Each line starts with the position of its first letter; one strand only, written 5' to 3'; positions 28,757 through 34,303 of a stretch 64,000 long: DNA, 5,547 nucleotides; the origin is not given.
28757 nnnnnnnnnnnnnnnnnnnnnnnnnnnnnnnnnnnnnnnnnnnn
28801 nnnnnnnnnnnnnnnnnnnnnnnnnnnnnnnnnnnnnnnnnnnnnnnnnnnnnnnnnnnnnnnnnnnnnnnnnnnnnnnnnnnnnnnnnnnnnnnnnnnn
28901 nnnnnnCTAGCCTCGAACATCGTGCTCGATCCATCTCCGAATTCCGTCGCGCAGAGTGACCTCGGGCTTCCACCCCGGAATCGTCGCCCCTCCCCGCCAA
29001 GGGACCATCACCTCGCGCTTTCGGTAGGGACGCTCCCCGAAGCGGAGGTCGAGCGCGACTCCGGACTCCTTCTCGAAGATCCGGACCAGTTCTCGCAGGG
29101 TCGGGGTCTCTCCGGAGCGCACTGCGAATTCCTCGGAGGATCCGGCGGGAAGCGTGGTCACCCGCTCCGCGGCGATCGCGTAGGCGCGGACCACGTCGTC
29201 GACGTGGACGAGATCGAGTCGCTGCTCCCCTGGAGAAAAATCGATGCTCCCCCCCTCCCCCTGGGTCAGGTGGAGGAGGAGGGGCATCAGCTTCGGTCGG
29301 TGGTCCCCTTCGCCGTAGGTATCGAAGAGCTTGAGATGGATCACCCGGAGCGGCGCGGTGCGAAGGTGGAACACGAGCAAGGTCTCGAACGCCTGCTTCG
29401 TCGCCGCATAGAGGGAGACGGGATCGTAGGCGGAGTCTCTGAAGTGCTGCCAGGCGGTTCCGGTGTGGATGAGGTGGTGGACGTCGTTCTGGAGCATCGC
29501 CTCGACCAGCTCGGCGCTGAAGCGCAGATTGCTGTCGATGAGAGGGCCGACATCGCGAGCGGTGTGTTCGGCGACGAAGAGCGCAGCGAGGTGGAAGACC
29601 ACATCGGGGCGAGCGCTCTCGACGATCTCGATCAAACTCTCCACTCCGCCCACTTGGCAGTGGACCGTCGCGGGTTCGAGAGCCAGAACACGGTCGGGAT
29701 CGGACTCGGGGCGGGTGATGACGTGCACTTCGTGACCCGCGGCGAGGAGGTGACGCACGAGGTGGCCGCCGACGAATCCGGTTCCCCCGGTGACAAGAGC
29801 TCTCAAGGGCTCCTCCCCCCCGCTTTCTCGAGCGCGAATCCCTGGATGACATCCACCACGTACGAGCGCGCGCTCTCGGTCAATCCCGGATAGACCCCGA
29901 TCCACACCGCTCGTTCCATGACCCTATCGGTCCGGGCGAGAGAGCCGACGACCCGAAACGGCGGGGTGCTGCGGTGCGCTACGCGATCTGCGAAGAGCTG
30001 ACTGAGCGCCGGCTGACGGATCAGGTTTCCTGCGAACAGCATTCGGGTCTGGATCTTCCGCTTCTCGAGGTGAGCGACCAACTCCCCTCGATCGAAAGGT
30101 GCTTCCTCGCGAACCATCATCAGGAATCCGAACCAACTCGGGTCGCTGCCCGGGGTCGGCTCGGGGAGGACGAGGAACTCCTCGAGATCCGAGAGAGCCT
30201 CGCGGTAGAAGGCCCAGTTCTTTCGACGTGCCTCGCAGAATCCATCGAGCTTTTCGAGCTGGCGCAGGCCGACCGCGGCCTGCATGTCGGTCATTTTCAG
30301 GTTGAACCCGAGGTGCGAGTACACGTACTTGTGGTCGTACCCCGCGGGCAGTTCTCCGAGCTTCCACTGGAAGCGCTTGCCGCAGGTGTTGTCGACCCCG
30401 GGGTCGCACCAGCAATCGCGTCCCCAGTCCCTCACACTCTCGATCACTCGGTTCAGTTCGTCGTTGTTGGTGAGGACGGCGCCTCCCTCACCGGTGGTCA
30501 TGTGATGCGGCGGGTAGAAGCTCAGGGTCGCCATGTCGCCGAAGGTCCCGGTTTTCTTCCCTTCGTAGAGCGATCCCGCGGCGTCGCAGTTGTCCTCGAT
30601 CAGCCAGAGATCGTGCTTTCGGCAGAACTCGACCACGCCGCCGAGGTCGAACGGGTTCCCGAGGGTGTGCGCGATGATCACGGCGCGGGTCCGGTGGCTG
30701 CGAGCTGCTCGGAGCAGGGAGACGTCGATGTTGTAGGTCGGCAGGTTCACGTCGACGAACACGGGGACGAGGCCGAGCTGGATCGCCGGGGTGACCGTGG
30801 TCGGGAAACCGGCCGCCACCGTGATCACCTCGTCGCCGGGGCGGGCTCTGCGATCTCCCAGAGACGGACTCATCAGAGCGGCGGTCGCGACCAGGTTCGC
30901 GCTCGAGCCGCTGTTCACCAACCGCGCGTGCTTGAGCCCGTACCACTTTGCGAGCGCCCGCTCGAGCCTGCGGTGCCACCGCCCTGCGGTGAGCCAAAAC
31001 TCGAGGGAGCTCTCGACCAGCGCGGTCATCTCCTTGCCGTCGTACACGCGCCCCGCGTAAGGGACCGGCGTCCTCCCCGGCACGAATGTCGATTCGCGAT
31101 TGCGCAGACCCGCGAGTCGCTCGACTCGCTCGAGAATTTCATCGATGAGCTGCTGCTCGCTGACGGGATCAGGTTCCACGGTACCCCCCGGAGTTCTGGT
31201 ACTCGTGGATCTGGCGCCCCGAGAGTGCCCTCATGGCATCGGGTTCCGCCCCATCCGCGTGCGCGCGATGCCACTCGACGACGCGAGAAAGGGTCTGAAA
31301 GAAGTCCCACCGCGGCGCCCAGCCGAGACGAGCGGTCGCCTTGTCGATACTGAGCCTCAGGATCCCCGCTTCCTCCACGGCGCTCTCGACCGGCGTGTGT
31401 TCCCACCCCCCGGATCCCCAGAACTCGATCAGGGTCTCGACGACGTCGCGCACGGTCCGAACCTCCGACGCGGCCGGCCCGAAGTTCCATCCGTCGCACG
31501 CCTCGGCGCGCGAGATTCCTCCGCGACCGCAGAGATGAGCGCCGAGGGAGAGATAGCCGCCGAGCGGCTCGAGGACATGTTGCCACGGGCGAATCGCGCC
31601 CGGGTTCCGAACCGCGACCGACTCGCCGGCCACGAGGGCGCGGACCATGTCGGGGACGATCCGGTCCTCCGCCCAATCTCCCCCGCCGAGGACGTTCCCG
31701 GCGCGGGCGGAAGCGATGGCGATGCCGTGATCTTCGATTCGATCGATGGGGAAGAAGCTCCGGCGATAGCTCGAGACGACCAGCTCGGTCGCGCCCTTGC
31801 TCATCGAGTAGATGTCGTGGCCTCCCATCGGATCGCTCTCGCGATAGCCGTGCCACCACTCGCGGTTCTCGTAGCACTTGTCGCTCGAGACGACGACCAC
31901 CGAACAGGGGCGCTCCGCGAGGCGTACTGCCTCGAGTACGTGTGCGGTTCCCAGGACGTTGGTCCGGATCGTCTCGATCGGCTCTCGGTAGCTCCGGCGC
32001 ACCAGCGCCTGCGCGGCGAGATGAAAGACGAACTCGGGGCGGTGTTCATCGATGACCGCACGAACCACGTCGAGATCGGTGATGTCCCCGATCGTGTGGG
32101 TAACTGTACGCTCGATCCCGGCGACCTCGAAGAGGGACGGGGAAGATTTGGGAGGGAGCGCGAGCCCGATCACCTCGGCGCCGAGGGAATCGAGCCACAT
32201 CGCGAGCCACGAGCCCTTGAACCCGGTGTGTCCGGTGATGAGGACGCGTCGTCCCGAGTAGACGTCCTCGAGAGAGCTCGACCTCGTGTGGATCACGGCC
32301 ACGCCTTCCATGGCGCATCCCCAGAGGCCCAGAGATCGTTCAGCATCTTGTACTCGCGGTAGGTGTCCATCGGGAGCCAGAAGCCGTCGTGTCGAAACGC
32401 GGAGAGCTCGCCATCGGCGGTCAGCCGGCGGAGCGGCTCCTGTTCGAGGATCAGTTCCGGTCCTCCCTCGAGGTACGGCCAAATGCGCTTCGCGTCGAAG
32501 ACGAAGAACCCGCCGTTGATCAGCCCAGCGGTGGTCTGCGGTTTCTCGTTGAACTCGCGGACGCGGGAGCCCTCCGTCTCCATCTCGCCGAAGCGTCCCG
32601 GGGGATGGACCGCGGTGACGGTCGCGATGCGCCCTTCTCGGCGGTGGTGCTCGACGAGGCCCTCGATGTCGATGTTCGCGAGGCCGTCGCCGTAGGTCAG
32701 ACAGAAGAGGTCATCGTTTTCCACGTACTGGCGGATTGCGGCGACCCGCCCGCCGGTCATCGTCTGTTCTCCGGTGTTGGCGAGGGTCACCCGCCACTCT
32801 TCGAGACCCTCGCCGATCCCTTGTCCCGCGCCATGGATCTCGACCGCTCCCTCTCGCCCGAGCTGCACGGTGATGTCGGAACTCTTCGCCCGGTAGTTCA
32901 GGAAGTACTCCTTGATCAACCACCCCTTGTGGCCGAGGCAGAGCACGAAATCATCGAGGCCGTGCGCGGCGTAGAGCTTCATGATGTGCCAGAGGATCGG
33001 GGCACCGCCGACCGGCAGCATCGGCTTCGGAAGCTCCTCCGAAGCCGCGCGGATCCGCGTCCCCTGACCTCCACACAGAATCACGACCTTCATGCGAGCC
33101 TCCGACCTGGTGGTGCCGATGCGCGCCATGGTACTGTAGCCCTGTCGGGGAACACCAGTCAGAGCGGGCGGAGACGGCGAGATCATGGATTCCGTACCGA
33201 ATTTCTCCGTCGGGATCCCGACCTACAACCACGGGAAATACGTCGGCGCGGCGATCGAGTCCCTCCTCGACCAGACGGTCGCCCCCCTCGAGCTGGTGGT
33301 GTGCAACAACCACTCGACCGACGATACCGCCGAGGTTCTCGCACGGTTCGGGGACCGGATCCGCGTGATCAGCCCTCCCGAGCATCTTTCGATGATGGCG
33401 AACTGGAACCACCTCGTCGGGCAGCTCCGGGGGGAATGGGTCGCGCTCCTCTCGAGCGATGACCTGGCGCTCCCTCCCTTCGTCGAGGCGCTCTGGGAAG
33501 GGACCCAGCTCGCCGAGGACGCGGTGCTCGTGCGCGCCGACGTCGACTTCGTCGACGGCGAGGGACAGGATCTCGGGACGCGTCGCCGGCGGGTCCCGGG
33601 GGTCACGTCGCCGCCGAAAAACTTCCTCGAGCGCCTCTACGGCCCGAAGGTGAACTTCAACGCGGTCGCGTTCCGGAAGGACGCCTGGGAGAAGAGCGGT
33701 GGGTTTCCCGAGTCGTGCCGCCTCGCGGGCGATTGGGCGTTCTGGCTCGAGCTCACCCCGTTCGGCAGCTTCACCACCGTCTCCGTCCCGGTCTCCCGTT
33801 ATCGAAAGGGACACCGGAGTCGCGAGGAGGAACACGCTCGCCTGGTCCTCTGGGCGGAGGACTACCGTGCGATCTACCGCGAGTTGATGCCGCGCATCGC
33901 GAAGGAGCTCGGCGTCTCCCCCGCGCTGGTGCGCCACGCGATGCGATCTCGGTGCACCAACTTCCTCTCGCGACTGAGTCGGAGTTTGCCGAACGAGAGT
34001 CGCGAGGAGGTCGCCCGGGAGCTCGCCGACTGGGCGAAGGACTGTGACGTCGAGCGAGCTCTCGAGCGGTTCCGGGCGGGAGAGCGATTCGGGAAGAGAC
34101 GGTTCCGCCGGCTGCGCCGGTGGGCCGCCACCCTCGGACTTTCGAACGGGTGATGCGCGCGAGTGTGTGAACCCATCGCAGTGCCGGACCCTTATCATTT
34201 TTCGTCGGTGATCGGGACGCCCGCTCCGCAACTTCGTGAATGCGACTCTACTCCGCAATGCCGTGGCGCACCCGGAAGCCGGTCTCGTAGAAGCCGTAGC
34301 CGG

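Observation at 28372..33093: CDP-3,6-dideoxyhexose (ascarylose-like) cluster with a bona fide E1 dehydrase but no E3 reductase in the window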

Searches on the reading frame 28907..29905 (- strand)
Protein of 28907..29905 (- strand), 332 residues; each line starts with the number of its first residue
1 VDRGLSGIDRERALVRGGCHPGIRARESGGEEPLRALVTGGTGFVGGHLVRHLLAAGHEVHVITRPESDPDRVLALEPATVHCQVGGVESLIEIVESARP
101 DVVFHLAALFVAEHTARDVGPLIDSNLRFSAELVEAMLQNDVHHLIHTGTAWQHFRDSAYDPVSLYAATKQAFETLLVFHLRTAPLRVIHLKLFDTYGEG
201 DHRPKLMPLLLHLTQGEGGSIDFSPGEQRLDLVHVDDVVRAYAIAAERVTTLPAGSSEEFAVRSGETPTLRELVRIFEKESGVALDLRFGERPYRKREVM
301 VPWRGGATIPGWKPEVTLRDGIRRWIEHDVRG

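Call 3: search_protein_families(library=ncbifam, proteins=[window:28907-29905:-], max_evalue=0.001)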
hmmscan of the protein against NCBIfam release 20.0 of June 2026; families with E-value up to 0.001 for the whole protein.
window:28907-29905:- (332 aa): 22 families
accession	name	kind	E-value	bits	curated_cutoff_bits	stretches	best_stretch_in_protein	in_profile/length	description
TIGR01179.1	galE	equivalog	1.3e-17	63.7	262.3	1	36-292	2-286/332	UDP-glucose 4-epimerase GalE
TIGR03466.1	HpnA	hypoth_equivalog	1.7e-17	63.3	367.65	1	35-150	2-113/327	hopanoid-associated sugar epimerase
TIGR01181.1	dTDP_gluc_dehyt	equivalog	6.2e-17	61.6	365.1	1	36-326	2-308/321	dTDP-glucose 4,6-dehydratase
TIGR04180.1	EDH_00030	hypoth_equivalog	7e-15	54.9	475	1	37-252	2-231/297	NAD-dependent 4,6-dehydratase LegB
TIGR02197.1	heptose_epim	equivalog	1e-14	54.5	274.6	1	37-298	2-277/316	ADP-glyceromanno-heptose 6-epimerase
NF042422.1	oxyalk_red_OleD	equivalog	5.7e-13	48.9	580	1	35-275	2-244/329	2-alkyl-3-oxoalkanoate reductase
NF052578.1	StrlDmthSdmBMthl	equivalog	1.6e-10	41.2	600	1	36-279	3-243/328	sterol demethylase protein SdmB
NF007490.0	PRK10084.1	subfamily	4.6e-10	39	649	1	157-247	158-249/361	dTDP-glucose 4,6-dehydratase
TIGR01777.1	yfcH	hypoth_equivalog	9.9e-10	38.5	207.35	1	37-160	2-121/292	TIGR01777 family oxidoreductase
NF007582.0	PRK10217.1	equivalog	2.2e-08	33.6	698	1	35-245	3-239/355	dTDP-glucose 4,6-dehydratase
TIGR02622.1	CDP_4_6_dhtase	equivalog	6.5e-08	32.1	278.45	1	35-141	6-119/352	CDP-glucose 4,6-dehydratase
NF058621.1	DiazavRedAvaA7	equivalog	7.4e-08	32.4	400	1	35-115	2-81/304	3-diazoavenalumate denitrifying reductase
NF042423.1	oxyalk_red_Shew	equivalog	8.2e-08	31.7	580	1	35-251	10-226/331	2-alkyl-3-oxoalkanoate reductase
NF007956.0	PRK10675.1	subfamily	4e-07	29.5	394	1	35-151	2-125/338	UDP-glucose 4-epimerase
NF050030.1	thlkprotThyD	equivalog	6.2e-07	28.9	400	1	37-240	4-214/305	thylakoid membrane protein ThyD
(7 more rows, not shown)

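Call 4: search_protein_families(library=pfam, proteins=[window:28907-29905:-], max_evalue=0.001)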
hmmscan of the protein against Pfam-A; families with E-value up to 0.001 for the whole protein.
window:28907-29905:- (332 aa): 8 families
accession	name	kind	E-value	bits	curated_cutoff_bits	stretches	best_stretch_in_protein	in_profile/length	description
PF01370.27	Epimerase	-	5e-37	128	20.9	1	36-251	1-230/240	NAD dependent epimerase/dehydratase family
PF16363.11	GDP_Man_Dehyd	-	1.1e-20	74.8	27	1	37-285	1-270/332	GDP-mannose 4,6 dehydratase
PF01073.25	3Beta_HSD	-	3.2e-10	40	22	1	37-158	1-124/280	3-beta hydroxysteroid dehydrogenase/isomerase family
PF05368.20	NmrA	-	3e-09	37.3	27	1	37-291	6-244/298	NmrA-like family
PF02719.21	Polysacc_synt_2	-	2.6e-08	33.9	20.2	1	37-178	2-150/293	Polysaccharide biosynthesis protein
PF13460.12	NAD_binding_10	-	1.2e-07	32.2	27.2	1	40-151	1-99/184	NAD(P)H-binding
PF04321.23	RmlD_sub_bind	-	8e-07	28.9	27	1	36-176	3-135/287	RmlD substrate binding domain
PF07993.18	NAD_binding_4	-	1.3e-05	24.9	20.1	1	38-71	1-37/258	Male sterility protein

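Call 28: search_solved_structures(query=window:28907-29905:-, max_evalue=1e-10)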
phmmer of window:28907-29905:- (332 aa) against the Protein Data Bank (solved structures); distinct sequences matched with E-value up to 1e-10: 14.
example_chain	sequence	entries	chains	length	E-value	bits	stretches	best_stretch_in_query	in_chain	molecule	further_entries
4zrm_A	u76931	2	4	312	2.5e-17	66.7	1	34-328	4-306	UDP-glucose 4-epimerase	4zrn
7ys8_A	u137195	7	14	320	2.2e-16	63.6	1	34-328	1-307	UDP-glucose 4-epimerase | UDP-glucose 4-epimerase along with EC 5.1.3.2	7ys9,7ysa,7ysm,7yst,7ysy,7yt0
6kv9_A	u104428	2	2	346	3.8e-15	59.6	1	36-328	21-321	MoeE5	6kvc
5u4q_A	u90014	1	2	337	9.5e-15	58.3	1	34-278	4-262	dTDP-glucose 4,6-dehydratase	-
6wjb_A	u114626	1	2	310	2.7e-14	56.8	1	35-290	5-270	NAD-dependent epimerase/dehydratase family protein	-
6wj9_A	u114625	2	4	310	1.2e-13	54.6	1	35-290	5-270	NAD-dependent epimerase/dehydratase family protein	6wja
8wxk_A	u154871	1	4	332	3.9e-13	53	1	36-322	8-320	UDP-glucose 4-epimerase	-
3vps_A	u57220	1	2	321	4.8e-13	52.7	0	156-294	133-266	NAD-dependent epimerase/dehydratase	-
2p5u_A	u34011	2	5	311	8.8e-13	51.8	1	34-328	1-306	UDP-glucose 4-epimerase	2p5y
6zl6_A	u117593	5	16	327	2e-12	50.6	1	35-324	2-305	Epimerase domain-containing protein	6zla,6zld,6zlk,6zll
6zlj_A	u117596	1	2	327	7.1e-12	48.8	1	35-324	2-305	Epimerase domain-containing protein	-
8rdg_A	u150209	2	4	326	1.6e-11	47.7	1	34-324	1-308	SDR family NAD(P)-dependent oxidoreductase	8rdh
2hun_A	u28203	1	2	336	3.3e-11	46.6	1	34-327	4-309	336aa long hypothetical dTDP-glucose 4,6-dehydratase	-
8rdi_A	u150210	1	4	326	5.6e-11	45.8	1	34-324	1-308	SDR family NAD(P)-dependent oxidoreductase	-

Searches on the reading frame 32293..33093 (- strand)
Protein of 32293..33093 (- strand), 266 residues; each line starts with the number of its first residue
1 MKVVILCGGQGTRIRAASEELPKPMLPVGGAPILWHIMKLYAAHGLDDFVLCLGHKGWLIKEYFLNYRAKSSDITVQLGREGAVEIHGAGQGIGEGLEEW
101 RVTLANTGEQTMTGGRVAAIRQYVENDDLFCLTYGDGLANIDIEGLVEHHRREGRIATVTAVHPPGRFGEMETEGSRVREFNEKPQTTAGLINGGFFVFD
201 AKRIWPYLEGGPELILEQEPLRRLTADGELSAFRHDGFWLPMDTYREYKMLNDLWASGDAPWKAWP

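Call 3: search_protein_families(library=ncbifam, proteins=[window:32293-33093:-], max_evalue=0.001)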
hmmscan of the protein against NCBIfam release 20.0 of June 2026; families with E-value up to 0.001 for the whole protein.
window:32293-33093:- (266 aa): 27 families (the best 25 are shown)
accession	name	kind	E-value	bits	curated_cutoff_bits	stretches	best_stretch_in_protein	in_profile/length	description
TIGR02623.1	G1P_cyt_trans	equivalog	1.7e-99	332.4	300.25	1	1-265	1-255/255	glucose-1-phosphate cytidylyltransferase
TIGR03992.1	Arch_glmU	subfamily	1e-23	83.9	292.1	2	1-75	1-75/393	bifunctional sugar-1-phosphate nucleotidylyltransferase/acetyltransferase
NF052502.1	man1P_GTase_Rv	exception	2.7e-23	82.4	440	2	2-76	2-76/352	mannose-1-phosphate guanylyltransferase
NF049965.1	GlMnHpPGnyltfHddC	equivalog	7.4e-19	68.3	300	2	1-67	1-67/221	D-glycero-D-manno-heptose 1-phosphate guanosyltransferase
NF041313.1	UDPGP_AglF_Halo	equivalog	1.3e-14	54.2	400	1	1-69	1-70/234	UTP--glucose-1-phosphate uridylyltransferase AglF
TIGR01208.1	rmlA_long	equivalog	1.8e-12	46.9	320.25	2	2-56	1-56/353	glucose-1-phosphate thymidylyltransferase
NF045761.1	NAMPUrTaseMurU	equivalog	4e-12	46.5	250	1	1-83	1-81/226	N-acetylmuramate alpha-1-phosphate uridylyltransferase MurU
NF041173.1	Sug_nt_acttase_Thmprot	equivalog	1.5e-10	40.6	600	1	101-208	71-176/405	bifunctional sugar-1-phosphate nucleotidylyltransferase/acetyltransferase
TIGR01173.1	glmU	equivalog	1.9e-10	40.2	366.85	1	1-85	1-82/452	bifunctional UDP-N-acetylglucosamine diphosphorylase/glucosamine-1-phosphate N-acetyltransferase GlmU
NF003670.0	PRK05293.1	equivalog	3.2e-08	32.9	470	1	127-213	118-210/382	glucose-1-phosphate adenylyltransferase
TIGR02091.1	glgC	equivalog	4.9e-08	32.4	424.9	0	126-242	112-246/364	glucose-1-phosphate adenylyltransferase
NF041135.1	IPPtranDIPPsyn_Thcocales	equivalog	1.5e-07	30.8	580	1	1-66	1-62/419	bifunctional L-myo-inositol-1-phosphate cytidylyltransferase/CDP-L-myo-inositol myo-inositolphosphotransferase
NF010933.0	PRK14353.1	equivalog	2.6e-07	29.6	505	1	3-83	8-84/453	bifunctional UDP-N-acetylglucosamine diphosphorylase/glucosamine-1-phosphate N-acetyltransferase GlmU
NF010934.1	PRK14354.1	equivalog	1.1e-06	27.4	450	1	3-85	2-80/447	bifunctional UDP-N-acetylglucosamine diphosphorylase/glucosamine-1-phosphate N-acetyltransferase GlmU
NF002023.0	PRK00844.1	subfamily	2.4e-06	26.6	458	0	125-192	116-188/408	glucose-1-phosphate adenylyltransferase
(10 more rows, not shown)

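Call 4: search_protein_families(library=pfam, proteins=[window:32293-33093:-], max_evalue=0.001)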
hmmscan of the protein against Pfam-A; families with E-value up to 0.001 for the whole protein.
window:32293-33093:- (266 aa): 2 families
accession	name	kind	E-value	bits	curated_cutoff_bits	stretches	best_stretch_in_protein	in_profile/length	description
PF00483.29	NTP_transferase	-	3.8e-19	69.7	21.2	1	2-202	1-183/245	Nucleotidyl transferase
PF12804.13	NTP_transf_3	-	7.5e-08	33.1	27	1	3-59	1-50/160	MobA-like NTP transferase domain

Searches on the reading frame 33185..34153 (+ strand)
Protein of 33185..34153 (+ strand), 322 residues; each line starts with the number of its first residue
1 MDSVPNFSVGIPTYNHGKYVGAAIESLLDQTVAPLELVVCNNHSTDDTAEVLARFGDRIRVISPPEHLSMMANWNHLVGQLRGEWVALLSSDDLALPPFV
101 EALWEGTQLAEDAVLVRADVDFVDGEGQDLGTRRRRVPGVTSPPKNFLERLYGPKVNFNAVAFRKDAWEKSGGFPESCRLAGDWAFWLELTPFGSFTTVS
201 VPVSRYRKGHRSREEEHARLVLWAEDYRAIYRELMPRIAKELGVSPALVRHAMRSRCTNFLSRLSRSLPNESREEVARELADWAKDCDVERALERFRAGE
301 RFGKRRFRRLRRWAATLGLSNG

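Call 3: search_protein_families(library=ncbifam, proteins=[window:33185-34153:+], max_evalue=0.001)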
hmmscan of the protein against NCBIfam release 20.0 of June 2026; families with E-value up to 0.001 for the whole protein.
window:33185-34153:+ (322 aa): 13 families
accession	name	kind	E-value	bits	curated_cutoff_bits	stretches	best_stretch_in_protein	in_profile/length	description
NF047683.1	TeichurnBiosyTuaG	equivalog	8.7e-11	41.9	400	1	4-97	5-101/252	teichuronic acid biosynthesis protein TuaG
NF053739.1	GlytfEpsEBac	equivalog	1.4e-10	40.6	450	1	5-127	1-127/265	glycosyltransferase EpsE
NF007482.0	PRK10073.1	equivalog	2.8e-09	36.4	423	1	1-105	2-108/334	glycosyltransferase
NF050050.1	ProtGlycPglI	equivalog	6.2e-08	32.4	500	1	5-105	2-106/306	GalNAc(5)-diNAcBac-PP-undecaprenol beta-1,3-glucosyltransferase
TIGR03937.1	PgaC_IcaA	equivalog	4.3e-06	26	422.3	1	2-60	42-103/407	poly-beta-1,6-N-acetyl-D-glucosamine synthase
TIGR04283.1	glyco_like_mftF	equivalog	5.5e-06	26.1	182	0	8-62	2-54/221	TIGR04283 family arsenosugar biosynthesis glycosyltransferase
NF041875.1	EPS_EpsD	equivalog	1e-05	25.1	370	1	8-108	2-105/325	exopolysaccharide biosynthesis glycosyltransferase EpsD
NF041394.1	GtaseAglG_Halo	equivalog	3.1e-05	23.4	440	1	8-178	4-178/304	glucosyl-dolichyl phosphate glucuronosyltransferase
NF038302.1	EPS_HpsE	equivalog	3.3e-05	23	300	1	6-60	2-59/307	hormogonium polysaccharide biosynthesis glycosyltransferase HpsE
TIGR03965.1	mycofact_glyco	equivalog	0.00028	19.9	280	0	2-103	71-175/467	mycofactocin biosynthesis glycosyltransferase MftF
NF010496.0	PRK13915.1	equivalog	0.00032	19.9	262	0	7-59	33-88/307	glucosyl-3-phosphoglycerate synthase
TIGR04195.1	S_glycosyl_SunS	equivalog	0.00039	19.4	350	1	4-93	56-142/421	SunS family peptide S-glycosyltransferase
TIGR03469.1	HpnB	hypoth_equivalog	0.00048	19.3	379.25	1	3-56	42-96/386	hopene-associated glycosyltransferase HpnB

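Call 4: search_protein_families(library=pfam, proteins=[window:33185-34153:+], max_evalue=0.001)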
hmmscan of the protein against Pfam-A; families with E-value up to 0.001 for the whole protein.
window:33185-34153:+ (322 aa): 2 families
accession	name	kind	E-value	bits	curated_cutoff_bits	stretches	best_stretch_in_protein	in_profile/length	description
PF00535.33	Glycos_transf_2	-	3.3e-21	76.4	23.3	1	8-134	1-131/168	Glycosyl transferase family 2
PF13641.12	Glyco_tranf_2_3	-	5.1e-12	46.7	27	1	5-102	1-106/230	Glycosyltransferase like family 2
